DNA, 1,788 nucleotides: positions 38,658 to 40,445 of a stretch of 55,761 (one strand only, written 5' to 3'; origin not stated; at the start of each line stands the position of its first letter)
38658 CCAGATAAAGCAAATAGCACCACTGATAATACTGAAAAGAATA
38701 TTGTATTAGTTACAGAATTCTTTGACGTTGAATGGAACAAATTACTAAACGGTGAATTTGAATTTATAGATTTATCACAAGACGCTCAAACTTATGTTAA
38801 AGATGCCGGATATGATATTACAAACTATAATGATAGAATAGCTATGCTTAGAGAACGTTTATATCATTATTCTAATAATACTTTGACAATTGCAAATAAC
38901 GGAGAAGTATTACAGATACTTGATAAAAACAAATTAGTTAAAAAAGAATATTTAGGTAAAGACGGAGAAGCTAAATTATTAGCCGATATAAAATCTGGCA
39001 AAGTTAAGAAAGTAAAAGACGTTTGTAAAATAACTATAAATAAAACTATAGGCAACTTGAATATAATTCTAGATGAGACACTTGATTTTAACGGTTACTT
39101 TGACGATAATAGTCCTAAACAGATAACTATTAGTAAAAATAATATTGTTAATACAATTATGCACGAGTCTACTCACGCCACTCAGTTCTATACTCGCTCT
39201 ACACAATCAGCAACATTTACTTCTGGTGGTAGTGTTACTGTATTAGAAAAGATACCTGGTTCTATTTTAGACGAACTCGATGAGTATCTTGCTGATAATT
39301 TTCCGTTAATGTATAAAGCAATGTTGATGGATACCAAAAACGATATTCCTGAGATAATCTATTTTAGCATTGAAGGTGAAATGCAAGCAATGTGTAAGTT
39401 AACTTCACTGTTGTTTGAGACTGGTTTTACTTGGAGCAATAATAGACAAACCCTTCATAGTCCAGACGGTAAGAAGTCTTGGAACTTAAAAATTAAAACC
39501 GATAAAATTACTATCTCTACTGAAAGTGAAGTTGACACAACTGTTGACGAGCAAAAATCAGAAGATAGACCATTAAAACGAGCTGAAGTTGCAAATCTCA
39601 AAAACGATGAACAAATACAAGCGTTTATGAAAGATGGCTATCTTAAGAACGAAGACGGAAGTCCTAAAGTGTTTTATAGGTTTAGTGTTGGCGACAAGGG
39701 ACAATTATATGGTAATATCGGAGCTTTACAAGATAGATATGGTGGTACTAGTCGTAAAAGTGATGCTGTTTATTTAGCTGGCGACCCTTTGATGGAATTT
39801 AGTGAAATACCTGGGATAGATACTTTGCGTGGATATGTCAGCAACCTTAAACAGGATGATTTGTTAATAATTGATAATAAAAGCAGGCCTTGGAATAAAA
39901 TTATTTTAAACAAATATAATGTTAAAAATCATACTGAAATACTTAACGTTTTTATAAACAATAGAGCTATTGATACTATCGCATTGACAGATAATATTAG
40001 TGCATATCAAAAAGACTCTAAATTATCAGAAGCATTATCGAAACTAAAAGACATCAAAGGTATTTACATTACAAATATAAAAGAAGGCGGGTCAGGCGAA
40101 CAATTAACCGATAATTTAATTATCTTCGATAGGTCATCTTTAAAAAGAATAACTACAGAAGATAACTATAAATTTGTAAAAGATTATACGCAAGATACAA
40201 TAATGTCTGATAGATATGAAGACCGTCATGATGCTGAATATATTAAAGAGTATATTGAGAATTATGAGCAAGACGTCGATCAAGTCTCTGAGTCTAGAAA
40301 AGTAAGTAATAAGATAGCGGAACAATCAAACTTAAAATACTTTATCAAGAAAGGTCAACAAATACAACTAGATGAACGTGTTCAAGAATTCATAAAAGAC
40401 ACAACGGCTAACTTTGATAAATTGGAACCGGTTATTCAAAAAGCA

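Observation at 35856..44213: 2785-aa terminal late gene: candidate packaged polyvalent effector (zincin HExxH plus ART-like module plus membrane-active C-terminus)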

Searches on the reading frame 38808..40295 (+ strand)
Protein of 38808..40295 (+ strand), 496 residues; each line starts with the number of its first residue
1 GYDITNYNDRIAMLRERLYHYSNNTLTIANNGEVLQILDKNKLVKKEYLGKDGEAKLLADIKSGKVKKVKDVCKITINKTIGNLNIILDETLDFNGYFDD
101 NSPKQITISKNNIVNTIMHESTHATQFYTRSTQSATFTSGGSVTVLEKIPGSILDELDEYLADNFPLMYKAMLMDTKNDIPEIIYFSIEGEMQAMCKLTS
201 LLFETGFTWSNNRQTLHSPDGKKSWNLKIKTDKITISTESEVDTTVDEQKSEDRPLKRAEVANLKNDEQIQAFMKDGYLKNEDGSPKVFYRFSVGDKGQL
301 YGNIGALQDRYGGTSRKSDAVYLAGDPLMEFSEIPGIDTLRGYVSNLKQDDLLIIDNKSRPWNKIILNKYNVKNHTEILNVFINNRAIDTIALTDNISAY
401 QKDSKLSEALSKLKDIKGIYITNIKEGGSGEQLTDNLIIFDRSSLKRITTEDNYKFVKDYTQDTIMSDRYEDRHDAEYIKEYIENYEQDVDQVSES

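Call 60: predict_structure(alignment_id=A5)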
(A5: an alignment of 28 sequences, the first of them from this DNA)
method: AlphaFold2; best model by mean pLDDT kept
length: 496 residues; sequences in the alignment: 28
mean_pLDDT: 75.2   pTM: 0.48
mean pLDDT of the five models: 75.2, 75.1, 70.4, 68.3, 64.5
residues with pLDDT >= 90: 130; 70-90: 207; 50-70: 81; < 50: 78
segments of 3 or more residues with pLDDT < 50: 230-250, 295-318, 330-334, 466-476, 481-483, 487-496
pLDDT, mean of each block of 10 residues (from residue 1): 75 81 83 84 94 95 98 94 97 90 93 93 87 67 83 87 76 73 85 69 72 82 77 31 35 82 92 96 93 52 41 47 74 58 94 89 77 80 64 68 59 81 70 82 90 74 48 45 48 35
secondary structure, 60 per line:
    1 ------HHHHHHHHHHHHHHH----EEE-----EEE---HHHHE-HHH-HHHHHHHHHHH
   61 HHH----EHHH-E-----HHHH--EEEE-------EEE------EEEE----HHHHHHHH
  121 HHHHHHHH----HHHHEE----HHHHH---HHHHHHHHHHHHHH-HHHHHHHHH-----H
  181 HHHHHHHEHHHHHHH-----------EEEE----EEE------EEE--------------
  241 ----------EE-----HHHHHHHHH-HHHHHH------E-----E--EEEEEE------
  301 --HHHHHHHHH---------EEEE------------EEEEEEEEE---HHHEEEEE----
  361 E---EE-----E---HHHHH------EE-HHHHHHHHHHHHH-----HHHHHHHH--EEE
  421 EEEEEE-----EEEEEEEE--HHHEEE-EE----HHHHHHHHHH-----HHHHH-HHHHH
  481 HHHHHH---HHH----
elements in order: H7-21 E26-28 E34-36 H40-43 H50-63 H79-82 E85-88 E96-98 E105-108 H113-128 H133-136 H143-147 H151-164 H166-174 H180-187 H189-195 E207-210 E215-217 E224-226 H258-266 H268-273 E289-294 H303-311 E321-324 E337-345 E352-356 H376-380 H390-402 H408-415 E418-426 E432-439 E445-447 H455-464 H470-474 H476-486

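Call 62: fold_search(model_id=the predicted structure, library=pdb)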
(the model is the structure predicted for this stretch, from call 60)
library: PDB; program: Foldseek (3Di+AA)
matches with E <= 10: 162; with E <= 0.001: 0
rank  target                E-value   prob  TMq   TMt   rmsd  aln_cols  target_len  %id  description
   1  8gug_A                1.8e-01  0.35  0.17  0.40   8.6       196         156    8  Structure of VPA0770 toxin bound to VPA0769 antitoxin in Vibrio parahaemolyticus (released 2023-07-26)
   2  1yre_A                5.3e-01  0.03  0.08  0.16  20.1       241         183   12  Hypothetical protein PA3270 from Pseudomonas aeruginosa in complex with CoA (released 2005-02-15)
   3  8v83_Z                9.5e-01  0.03  0.08  0.13  17.6       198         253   13  60S ribosome biogenesis intermediate (Dbp10 pre-catalytic structure - Overall map) (released 2024-05-01)
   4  8gxk_D                9.5e-01  0.03  0.08  0.15  16.1       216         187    9  Pseudomonas jinjuensis N-acetyltransferase (released 2022-10-12)
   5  3leh                  1.1e+00  0.03  0.09  0.11  20.3       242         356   10  The Crystal Structure of smu.943c from Streptococcus mutans UA159 (released 2011-01-19)
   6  8gxk_B                1.3e+00  0.02  0.08  0.15  20.8       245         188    9  Pseudomonas jinjuensis N-acetyltransferase (released 2022-10-12)
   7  8zpi_A                1.6e+00  0.05  0.08  0.08  10.6       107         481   11  The cryoEM structure of a daminobutyrate--2-oxoglutarate transaminase EctB (released 2025-06-04)
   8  1yre_B                1.6e+00  0.02  0.08  0.15  20.1       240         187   10  Hypothetical protein PA3270 from Pseudomonas aeruginosa in complex with CoA (released 2005-02-15)
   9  5eue_B                1.8e+00  0.08  0.05  0.06   4.8        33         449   12  S1P Lyase Bacterial Surrogate bound to N-(2-((4-methoxy-2,5-dimethylbenzyl)amino)-1-phenylethyl)-5-methylisoxazole-3-c (released 2016-03-16)
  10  5k1r_B                1.8e+00  0.04  0.08  0.08  11.4       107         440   11  Structure of Burkholderia pseudomallei K96243 sphingosine-1-phosphate lyase Bpss2021 (released 2016-11-02)
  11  6qp2_B                1.8e+00  0.02  0.12  0.14  16.2       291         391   11  Crystal structure of the PLP-bound C-S lyase from Staphylococcus hominis (released 2020-03-04)
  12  6enz_A                1.9e+00  0.07  0.05  0.06   8.3        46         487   11  Crystal structure of mouse GADL1 (released 2018-01-03)
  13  6khn_B                1.9e+00  0.02  0.09  0.09  16.8       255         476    7  Crystal structure of Oryza sativa TDC with PLP and SEROTONIN (released 2020-07-15)
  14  1yre_C                2.0e+00  0.02  0.08  0.15  15.9       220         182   11  Hypothetical protein PA3270 from Pseudomonas aeruginosa in complex with CoA (released 2005-02-15)
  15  3mc6_C                2.1e+00  0.07  0.06  0.07   8.0        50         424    8  Crystal structure of ScDPL1 (released 2010-08-18)
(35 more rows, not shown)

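Call 104: search_protein_families(library=pfam, alignment_id=A5, max_evalue=1)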
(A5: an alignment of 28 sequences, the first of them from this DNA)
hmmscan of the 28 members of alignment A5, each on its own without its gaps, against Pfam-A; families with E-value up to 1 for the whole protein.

A. member 1, seq(496 aa): 2 families
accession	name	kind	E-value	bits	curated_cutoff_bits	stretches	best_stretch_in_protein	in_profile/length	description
PF12637.14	TSCPD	-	0.16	12.7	22.8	0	177-207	23-55/88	TSCPD domain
PF22900.2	UCH_UBL1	-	0.49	10.9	24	0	8-45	29-71/87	Ubiquitin carboxyl-terminal hydrolases, Ubiquitin-like 1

B. families by the number of members that match (of 28 scanned): 48 families (the first 25 are shown)
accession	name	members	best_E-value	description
PF20573.4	DUF6782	9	0.001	Putative metallopeptidase family (DUF6782)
PF18760.7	ART-PolyVal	7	5.5e-09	ADP-Ribosyltransferase in polyvalent proteins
PF15640.11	Tox-MPTase4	3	0.01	Metallopeptidase toxin 4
PF19527.4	DUF6055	2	0.024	Family of unknown function (DUF6055)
PF08325.16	WLM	2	0.14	WLM domain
PF15980.10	ComGF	2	0.18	Putative Competence protein ComGF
PF04891.17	NifQ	1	0.0013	NifQ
PF07463.16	NUMOD4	1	0.0036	NUMOD4 motif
PF07676.18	PD40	1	0.0037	WD40-like Beta Propeller Repeat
PF15590.11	Imm27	1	0.0091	Immunity protein 27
PF13644.11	DKNYY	1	0.018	DKNYY family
PF10263.15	SprT-like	1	0.024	SprT-like family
PF05823.17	Gp-FAR-1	1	0.026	Nematode fatty acid retinoid binding protein (Gp-FAR-1)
PF04189.18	Gcd10p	1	0.029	Gcd10p family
PF13774.12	Longin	1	0.029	Regulated-SNARE-like domain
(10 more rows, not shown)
